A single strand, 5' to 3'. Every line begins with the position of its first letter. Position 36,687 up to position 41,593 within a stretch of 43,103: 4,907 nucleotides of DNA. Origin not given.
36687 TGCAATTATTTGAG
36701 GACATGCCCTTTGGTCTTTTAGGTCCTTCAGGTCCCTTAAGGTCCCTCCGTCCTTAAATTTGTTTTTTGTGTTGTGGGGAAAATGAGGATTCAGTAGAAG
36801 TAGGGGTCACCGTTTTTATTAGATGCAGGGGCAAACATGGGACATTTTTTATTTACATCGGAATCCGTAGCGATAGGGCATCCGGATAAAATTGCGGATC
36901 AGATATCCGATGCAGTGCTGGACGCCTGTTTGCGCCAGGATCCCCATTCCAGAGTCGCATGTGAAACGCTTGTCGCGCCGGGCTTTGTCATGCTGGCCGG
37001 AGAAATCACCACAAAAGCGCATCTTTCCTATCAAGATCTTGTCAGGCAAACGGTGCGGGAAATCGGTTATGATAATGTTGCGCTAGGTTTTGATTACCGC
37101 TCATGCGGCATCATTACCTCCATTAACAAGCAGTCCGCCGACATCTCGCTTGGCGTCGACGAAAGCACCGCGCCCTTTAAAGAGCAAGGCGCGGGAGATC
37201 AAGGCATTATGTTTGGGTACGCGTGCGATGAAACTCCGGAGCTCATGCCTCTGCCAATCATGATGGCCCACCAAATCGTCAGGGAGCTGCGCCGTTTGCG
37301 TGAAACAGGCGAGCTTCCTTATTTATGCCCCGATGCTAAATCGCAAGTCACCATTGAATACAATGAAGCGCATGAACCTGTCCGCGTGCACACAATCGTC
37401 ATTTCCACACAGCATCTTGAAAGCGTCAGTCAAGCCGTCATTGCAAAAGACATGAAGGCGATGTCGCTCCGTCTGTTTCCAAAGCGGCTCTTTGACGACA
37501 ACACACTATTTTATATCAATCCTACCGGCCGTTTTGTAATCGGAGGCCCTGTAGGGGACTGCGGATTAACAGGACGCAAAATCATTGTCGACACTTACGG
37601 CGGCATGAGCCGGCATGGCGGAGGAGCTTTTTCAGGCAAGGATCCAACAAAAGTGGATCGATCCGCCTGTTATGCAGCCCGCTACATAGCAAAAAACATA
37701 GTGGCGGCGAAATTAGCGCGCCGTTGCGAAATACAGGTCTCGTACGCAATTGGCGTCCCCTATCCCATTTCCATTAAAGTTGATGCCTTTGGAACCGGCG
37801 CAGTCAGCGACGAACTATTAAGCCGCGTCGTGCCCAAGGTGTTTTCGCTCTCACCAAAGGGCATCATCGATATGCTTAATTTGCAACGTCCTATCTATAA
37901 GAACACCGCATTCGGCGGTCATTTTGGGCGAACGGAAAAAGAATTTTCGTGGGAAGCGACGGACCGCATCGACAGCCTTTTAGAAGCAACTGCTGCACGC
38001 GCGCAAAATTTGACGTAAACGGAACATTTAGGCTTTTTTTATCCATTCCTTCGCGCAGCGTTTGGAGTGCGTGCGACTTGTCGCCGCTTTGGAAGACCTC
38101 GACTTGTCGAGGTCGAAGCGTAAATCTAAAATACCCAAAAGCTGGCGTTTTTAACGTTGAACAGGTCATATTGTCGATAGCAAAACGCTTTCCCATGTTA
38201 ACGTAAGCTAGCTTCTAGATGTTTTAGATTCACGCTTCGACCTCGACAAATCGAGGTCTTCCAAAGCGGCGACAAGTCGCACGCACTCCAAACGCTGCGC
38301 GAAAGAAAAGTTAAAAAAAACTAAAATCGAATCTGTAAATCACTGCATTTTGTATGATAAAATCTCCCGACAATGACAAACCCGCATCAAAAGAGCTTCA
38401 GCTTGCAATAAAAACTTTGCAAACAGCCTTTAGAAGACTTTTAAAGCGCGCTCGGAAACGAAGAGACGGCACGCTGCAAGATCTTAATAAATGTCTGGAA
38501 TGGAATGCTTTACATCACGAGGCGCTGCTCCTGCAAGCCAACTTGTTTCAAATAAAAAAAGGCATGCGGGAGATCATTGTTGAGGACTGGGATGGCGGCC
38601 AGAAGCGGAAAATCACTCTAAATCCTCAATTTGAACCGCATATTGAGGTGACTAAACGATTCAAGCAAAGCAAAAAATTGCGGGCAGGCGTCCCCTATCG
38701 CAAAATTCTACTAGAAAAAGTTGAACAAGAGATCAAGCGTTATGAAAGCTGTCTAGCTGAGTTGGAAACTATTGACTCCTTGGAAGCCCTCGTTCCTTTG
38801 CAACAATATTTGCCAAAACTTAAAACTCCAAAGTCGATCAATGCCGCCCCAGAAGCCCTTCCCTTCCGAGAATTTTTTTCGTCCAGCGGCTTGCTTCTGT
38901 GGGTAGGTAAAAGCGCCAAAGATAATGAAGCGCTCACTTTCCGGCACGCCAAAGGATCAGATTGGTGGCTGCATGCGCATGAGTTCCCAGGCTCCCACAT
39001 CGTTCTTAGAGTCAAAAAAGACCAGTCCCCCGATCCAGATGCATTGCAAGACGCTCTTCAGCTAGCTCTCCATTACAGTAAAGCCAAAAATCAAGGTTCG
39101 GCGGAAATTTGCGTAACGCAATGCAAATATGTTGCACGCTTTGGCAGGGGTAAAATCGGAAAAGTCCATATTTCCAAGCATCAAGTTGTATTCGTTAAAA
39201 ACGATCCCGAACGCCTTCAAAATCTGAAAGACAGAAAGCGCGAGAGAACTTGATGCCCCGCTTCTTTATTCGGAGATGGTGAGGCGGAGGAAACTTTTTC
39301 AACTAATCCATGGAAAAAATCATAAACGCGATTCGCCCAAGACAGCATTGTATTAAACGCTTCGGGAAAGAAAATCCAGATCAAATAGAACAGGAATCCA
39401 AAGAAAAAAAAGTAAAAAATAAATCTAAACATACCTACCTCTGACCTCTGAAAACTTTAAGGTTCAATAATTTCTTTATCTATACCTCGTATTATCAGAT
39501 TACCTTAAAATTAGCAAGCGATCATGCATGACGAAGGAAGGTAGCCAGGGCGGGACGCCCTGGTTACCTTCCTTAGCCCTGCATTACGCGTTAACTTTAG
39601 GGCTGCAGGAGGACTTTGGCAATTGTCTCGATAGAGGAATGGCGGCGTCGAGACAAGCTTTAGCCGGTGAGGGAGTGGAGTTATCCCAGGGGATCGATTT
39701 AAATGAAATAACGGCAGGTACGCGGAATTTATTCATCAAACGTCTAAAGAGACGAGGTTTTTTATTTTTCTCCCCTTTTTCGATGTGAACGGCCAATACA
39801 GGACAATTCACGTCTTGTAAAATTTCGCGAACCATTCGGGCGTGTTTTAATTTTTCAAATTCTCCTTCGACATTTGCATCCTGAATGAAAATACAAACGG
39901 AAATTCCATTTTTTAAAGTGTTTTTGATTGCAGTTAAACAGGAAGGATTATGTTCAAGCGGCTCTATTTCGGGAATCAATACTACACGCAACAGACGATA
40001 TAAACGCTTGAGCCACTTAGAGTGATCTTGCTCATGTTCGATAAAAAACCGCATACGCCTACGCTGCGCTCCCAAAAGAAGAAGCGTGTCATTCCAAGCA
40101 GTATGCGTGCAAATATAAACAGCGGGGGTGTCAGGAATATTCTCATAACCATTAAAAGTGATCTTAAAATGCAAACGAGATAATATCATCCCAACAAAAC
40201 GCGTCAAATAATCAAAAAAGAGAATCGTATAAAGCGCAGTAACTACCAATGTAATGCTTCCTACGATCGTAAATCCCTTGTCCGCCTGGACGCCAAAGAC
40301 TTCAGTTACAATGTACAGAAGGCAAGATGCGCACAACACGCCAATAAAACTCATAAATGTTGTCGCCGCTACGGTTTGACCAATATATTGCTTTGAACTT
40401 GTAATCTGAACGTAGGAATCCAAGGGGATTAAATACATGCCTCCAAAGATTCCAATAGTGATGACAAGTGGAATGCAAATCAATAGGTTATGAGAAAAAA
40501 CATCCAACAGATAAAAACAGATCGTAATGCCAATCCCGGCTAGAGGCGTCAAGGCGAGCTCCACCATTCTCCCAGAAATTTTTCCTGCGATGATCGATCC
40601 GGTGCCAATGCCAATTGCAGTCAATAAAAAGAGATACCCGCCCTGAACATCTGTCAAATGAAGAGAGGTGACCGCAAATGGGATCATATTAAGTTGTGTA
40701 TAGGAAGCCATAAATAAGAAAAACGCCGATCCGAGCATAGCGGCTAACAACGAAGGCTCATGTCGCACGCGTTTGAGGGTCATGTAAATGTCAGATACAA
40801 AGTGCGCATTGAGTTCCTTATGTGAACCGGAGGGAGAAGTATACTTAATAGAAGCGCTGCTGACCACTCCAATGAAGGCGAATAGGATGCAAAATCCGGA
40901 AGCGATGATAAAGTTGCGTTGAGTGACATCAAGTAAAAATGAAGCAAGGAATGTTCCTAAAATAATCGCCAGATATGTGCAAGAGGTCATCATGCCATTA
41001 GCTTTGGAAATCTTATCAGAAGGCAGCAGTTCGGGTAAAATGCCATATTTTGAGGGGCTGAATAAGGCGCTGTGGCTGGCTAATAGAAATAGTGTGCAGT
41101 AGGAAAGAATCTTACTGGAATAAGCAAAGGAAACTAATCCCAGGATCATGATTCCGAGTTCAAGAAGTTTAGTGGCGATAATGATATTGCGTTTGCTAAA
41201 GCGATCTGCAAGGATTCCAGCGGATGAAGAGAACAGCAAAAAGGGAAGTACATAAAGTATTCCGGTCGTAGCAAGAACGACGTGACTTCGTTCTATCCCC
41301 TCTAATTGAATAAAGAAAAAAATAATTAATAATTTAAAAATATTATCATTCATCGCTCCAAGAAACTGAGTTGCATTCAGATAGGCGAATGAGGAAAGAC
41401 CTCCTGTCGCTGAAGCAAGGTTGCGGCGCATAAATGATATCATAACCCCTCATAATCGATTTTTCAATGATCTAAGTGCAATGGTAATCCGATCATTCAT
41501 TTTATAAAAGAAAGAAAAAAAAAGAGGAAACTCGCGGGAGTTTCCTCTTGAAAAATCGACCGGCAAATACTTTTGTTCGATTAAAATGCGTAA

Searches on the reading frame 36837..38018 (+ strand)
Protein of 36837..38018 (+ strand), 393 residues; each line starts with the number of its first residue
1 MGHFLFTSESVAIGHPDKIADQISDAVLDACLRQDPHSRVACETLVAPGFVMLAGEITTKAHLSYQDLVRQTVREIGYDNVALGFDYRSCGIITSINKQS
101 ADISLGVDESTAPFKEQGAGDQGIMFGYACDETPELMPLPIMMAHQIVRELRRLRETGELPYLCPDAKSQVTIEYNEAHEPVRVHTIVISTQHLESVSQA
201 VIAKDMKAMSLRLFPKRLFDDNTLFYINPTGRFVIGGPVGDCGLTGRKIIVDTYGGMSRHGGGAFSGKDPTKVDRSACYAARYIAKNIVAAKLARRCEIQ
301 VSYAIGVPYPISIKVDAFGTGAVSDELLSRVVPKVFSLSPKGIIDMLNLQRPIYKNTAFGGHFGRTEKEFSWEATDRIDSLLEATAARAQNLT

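Call 44: search_protein_families(library=pfam, proteins=[window:36837-38018:+], max_evalue=0.00001)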
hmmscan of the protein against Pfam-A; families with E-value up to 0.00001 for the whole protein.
window:36837-38018:+ (393 aa): 3 families
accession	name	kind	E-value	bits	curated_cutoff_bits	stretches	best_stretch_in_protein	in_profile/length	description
PF02773.21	S-AdoMet_synt_C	-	1.1e-65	220.2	25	1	235-373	1-137/138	S-adenosylmethionine synthetase, C-terminal domain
PF02772.21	S-AdoMet_synt_M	-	1.9e-45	154.3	29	1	116-233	1-120/120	S-adenosylmethionine synthetase, central domain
PF00438.25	S-AdoMet_synt_N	-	2.9e-42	143.7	33.1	1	4-101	2-99/99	S-adenosylmethionine synthetase, N-terminal domain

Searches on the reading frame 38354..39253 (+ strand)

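Call 44: search_protein_families(library=pfam, proteins=[window:38354-39253:+], max_evalue=0.00001)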
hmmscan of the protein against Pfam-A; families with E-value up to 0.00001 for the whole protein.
window:38354-39253:+ (299 aa): 2 families
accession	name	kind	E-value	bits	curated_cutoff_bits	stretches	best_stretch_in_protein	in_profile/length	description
PF05833.16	NFACT_N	-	1.4e-16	60.8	31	1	18-151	301-435/456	NFACT N-terminal and middle domains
PF05670.18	NFACT-R_1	-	1.5e-13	51.7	29.8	1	171-265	2-98/112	NFACT protein RNA binding domain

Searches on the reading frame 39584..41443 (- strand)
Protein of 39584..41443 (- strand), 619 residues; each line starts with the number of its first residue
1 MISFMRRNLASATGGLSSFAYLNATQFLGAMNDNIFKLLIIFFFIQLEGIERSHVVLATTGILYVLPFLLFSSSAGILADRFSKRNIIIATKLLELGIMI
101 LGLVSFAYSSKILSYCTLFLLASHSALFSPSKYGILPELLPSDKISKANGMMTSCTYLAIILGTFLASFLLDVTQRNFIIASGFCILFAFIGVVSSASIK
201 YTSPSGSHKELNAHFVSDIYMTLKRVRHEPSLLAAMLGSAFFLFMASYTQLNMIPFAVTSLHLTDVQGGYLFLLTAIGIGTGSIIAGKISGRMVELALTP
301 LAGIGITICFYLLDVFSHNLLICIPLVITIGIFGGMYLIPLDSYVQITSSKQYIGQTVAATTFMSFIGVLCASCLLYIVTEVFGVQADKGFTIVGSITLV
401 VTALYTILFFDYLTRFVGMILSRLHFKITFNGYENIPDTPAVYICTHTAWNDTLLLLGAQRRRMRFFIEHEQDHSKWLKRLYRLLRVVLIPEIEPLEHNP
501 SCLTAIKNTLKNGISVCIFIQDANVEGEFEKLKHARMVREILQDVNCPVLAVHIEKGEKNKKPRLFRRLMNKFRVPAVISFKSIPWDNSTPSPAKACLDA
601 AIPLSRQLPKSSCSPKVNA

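Call 44: search_protein_families(library=pfam, proteins=[window:39584-41443:-], max_evalue=0.00001)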
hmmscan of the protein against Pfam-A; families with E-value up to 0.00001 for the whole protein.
window:39584-41443:- (619 aa): 3 families
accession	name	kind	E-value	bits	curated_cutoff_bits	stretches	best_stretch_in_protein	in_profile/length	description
PF07690.21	MFS_1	-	6.1e-23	81.7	33.4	1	26-369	5-343/347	Major Facilitator Superfamily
PF05977.19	MFS_3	-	1.2e-12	47.6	27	1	54-404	44-388/524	Transmembrane secretion effector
PF01553.26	Acyltransferase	-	1.1e-07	32.1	23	1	427-552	1-129/132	Acyltransferase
